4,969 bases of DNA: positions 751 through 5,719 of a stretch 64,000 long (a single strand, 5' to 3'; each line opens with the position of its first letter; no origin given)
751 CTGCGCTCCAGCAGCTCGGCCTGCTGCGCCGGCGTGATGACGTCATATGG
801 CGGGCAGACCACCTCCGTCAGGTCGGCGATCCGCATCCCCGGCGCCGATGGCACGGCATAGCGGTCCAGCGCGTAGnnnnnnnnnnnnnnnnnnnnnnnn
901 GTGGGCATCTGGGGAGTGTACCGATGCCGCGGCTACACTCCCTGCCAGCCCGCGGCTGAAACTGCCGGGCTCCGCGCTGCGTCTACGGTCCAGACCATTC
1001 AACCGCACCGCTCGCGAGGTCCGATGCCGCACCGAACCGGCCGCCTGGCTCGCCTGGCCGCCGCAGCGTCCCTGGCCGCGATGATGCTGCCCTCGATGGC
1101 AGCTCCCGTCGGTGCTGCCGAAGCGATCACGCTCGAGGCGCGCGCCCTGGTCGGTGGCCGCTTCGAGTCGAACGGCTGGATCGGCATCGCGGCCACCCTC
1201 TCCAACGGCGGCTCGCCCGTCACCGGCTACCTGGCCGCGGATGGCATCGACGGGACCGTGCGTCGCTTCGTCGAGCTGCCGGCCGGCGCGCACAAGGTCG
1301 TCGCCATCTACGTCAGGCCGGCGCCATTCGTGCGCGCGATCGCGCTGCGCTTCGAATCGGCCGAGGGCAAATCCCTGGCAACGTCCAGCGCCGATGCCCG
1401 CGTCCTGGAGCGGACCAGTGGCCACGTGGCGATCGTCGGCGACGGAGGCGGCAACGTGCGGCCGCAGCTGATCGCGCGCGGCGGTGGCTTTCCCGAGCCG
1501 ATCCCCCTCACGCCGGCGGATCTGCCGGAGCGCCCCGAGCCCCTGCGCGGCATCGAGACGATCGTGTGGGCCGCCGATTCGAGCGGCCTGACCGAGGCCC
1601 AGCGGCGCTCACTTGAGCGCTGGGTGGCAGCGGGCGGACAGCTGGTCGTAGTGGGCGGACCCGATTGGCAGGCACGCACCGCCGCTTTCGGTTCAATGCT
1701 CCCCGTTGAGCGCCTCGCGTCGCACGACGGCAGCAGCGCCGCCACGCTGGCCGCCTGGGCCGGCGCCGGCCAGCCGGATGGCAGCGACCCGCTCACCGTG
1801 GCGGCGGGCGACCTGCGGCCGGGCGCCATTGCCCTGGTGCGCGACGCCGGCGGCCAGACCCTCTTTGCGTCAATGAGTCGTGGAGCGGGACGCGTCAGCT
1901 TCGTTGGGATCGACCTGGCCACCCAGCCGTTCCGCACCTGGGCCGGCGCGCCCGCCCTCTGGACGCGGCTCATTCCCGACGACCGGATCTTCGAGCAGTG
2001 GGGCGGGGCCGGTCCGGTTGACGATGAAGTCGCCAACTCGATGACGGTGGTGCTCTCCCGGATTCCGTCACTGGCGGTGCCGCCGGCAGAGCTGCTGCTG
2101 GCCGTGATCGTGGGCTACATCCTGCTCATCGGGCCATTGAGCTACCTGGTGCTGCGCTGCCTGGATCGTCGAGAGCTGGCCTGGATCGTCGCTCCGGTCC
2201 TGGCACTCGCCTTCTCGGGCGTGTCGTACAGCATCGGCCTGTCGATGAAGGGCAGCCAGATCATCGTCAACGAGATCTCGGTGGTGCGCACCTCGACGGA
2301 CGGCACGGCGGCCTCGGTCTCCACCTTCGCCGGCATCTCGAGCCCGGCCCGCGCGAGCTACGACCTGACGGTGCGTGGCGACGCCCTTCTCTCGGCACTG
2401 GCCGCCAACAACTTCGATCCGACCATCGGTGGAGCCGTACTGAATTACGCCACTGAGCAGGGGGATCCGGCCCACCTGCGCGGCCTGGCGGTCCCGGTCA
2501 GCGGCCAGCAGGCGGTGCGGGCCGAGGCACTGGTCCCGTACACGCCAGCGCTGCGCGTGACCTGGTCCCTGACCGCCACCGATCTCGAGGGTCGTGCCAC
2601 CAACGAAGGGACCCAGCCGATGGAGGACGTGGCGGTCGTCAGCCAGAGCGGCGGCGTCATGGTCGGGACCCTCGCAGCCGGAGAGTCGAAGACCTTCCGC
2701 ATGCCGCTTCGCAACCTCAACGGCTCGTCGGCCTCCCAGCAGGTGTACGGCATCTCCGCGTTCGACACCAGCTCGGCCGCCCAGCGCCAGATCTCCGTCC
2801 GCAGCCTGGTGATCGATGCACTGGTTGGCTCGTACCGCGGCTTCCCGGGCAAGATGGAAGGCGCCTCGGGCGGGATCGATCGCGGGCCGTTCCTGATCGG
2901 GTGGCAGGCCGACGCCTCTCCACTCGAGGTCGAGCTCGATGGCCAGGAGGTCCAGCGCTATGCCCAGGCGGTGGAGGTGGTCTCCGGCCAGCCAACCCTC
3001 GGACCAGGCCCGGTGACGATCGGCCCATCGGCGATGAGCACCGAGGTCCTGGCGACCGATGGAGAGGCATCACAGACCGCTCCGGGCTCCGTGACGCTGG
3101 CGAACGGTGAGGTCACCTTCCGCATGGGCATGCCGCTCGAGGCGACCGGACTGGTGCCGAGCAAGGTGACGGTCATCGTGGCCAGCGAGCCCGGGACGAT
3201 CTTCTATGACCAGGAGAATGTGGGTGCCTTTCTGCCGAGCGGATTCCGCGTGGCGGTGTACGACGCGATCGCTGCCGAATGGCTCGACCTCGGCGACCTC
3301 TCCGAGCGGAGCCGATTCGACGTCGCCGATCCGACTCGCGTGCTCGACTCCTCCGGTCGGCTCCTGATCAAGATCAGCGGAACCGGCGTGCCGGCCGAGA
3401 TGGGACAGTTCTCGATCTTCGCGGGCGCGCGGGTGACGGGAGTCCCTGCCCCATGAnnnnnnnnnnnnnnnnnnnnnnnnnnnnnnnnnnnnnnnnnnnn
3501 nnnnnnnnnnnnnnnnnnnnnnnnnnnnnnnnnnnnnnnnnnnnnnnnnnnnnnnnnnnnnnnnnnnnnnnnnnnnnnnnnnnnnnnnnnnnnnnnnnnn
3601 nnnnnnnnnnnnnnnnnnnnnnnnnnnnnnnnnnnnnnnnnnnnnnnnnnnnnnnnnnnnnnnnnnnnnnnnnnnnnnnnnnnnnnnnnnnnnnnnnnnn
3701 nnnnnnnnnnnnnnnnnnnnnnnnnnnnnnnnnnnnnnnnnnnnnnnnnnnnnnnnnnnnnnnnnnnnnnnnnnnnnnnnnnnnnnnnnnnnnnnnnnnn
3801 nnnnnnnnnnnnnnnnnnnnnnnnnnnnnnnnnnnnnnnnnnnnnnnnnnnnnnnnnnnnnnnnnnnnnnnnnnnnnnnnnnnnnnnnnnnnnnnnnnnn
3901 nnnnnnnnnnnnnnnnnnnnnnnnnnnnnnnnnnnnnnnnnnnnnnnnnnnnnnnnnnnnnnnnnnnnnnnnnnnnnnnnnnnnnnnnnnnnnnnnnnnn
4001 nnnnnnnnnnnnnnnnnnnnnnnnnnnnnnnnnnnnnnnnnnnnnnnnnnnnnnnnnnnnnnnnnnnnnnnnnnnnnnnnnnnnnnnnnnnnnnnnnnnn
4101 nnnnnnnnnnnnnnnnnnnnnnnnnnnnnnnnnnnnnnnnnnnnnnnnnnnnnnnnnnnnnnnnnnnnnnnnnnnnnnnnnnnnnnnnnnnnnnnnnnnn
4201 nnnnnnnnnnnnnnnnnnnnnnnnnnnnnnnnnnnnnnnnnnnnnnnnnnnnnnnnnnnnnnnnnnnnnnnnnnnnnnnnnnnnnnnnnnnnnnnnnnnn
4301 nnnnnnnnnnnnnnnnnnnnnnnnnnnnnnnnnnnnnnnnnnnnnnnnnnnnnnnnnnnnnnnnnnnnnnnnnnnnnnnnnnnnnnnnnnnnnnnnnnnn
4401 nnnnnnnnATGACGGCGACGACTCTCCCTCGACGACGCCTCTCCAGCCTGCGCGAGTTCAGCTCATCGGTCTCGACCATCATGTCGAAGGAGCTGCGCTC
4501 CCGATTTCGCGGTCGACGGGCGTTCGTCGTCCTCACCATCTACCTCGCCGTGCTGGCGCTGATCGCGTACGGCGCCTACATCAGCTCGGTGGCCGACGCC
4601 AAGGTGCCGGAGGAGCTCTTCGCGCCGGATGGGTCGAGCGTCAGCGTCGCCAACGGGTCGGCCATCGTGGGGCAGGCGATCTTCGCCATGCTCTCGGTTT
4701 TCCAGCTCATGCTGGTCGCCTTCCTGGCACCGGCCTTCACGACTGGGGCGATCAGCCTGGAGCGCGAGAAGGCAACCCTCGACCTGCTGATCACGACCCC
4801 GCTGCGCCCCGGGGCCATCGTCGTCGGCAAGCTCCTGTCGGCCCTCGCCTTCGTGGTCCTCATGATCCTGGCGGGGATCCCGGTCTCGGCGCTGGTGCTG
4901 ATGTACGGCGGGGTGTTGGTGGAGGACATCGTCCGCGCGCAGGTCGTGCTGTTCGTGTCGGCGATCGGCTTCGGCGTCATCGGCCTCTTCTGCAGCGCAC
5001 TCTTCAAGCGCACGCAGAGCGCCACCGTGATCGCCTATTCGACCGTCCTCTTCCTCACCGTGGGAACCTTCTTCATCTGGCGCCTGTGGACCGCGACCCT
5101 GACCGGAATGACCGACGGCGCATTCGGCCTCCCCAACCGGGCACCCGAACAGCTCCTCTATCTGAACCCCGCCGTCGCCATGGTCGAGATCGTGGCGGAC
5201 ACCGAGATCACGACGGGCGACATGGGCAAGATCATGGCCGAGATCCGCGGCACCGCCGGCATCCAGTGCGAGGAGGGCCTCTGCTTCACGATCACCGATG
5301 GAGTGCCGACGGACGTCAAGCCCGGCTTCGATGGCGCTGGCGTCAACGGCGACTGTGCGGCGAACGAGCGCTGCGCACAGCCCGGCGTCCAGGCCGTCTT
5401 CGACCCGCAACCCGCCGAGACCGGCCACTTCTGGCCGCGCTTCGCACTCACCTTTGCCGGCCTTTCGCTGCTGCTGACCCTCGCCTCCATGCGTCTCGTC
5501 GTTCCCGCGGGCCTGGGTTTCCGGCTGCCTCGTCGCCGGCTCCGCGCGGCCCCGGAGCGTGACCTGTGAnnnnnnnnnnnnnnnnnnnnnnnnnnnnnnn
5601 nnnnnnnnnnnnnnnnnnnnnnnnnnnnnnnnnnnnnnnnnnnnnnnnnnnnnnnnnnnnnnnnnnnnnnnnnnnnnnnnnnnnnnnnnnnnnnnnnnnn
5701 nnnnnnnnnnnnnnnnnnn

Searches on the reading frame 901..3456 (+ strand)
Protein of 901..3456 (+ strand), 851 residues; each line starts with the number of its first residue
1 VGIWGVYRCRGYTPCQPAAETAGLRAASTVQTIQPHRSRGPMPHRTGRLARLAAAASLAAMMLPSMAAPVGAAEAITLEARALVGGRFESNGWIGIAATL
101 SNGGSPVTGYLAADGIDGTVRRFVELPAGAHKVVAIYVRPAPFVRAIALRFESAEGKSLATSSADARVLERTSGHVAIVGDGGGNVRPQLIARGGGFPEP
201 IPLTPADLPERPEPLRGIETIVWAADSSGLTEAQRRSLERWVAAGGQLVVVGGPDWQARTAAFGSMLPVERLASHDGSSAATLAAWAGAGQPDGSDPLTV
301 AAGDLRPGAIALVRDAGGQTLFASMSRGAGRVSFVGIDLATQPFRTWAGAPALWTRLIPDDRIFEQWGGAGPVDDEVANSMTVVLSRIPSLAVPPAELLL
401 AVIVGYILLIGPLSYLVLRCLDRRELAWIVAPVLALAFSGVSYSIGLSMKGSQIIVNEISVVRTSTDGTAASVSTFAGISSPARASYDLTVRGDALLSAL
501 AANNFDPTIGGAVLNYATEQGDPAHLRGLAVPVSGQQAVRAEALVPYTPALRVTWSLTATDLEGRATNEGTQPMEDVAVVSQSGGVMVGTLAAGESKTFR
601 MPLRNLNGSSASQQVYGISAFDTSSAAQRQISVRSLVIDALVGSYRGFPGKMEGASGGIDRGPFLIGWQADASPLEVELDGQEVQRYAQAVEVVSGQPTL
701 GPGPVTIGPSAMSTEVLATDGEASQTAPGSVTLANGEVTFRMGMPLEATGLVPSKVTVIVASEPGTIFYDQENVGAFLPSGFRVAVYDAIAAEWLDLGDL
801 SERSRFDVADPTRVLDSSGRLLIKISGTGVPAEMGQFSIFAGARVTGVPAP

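Call 75: search_protein_families(library=pfam, proteins=[window:901-3456:+], max_evalue=0.00001)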
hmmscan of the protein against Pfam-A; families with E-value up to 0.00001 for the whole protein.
window:901-3456:+ (851 aa): 2 families
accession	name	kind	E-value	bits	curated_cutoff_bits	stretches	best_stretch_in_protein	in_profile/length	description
PF14258.12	DUF4350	-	7e-07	30.1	30.4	1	219-323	39-138/181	Domain of unknown function (DUF4350)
PF24157.1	DUF7408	-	3.1e-06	27.8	27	1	224-356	45-173/174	Domain of unknown function (DUF7408)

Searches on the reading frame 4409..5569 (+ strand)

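Call 76: search_protein_families(library=pfam, proteins=[window:4409-5569:+], max_evalue=0.001)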
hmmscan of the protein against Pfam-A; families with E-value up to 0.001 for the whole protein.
window:4409-5569:+ (386 aa): 2 families
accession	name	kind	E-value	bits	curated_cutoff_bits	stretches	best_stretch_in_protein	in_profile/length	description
PF12679.13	ABC2_membrane_2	-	6.5e-16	58.8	27.2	1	23-265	2-242/283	ABC-2 family transporter protein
PF12698.13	ABC2_membrane_3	-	2.3e-06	27.4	31.6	1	94-223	163-287/347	ABC-2 family transporter protein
